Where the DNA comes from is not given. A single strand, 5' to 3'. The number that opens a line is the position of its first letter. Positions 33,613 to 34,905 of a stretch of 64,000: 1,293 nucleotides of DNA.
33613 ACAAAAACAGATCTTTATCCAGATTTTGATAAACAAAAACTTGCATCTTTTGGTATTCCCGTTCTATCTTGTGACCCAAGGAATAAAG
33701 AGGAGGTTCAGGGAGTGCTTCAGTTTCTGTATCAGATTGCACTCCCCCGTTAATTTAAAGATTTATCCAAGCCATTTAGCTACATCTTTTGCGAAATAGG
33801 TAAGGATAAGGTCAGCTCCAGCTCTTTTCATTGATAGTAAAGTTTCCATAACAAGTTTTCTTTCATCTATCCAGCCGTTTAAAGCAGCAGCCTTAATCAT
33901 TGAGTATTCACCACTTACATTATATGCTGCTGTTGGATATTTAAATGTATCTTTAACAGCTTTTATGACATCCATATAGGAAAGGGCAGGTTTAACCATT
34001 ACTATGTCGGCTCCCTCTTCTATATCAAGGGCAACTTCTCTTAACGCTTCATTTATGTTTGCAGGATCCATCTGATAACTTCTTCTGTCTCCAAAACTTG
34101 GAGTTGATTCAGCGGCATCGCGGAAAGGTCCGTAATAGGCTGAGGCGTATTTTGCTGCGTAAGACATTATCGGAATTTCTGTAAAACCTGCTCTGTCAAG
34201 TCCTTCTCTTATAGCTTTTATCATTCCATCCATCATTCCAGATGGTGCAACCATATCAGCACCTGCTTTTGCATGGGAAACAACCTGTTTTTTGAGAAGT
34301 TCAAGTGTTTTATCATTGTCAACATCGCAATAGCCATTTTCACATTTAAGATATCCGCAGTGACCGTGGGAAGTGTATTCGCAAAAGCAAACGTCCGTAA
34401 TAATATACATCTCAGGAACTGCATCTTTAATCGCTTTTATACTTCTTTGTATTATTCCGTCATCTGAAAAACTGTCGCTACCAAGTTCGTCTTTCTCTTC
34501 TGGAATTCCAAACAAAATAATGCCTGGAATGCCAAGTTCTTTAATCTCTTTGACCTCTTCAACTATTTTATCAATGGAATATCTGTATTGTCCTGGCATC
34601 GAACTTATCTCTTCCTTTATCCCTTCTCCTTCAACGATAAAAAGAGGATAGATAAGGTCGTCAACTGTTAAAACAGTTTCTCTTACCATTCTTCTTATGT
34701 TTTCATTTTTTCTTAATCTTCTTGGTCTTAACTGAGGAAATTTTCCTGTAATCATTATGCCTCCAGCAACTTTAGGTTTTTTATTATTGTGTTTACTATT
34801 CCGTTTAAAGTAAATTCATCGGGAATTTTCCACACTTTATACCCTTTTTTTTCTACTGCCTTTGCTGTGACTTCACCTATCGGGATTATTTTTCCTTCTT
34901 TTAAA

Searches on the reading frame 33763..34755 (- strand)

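Call 35: search_protein_families(library=pfam, proteins=[window:33763-34755:-], max_evalue=0.1)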
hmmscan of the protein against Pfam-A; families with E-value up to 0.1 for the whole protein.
window:33763-34755:- (330 aa): 3 families
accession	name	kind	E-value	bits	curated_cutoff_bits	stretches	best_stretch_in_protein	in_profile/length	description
PF00490.27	ALAD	-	5.2e-157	522.4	24.6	1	10-328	3-317/317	Delta-aminolevulinic acid dehydratase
PF09580.15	Spore_YhcN_YlaJ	-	0.028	14.9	26.3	1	15-71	95-153/158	Sporulation lipoprotein YhcN/YlaJ (Spore_YhcN_YlaJ)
PF04055.27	Radical_SAM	-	0.093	13.3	29.5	0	47-90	113-157/166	Radical SAM superfamily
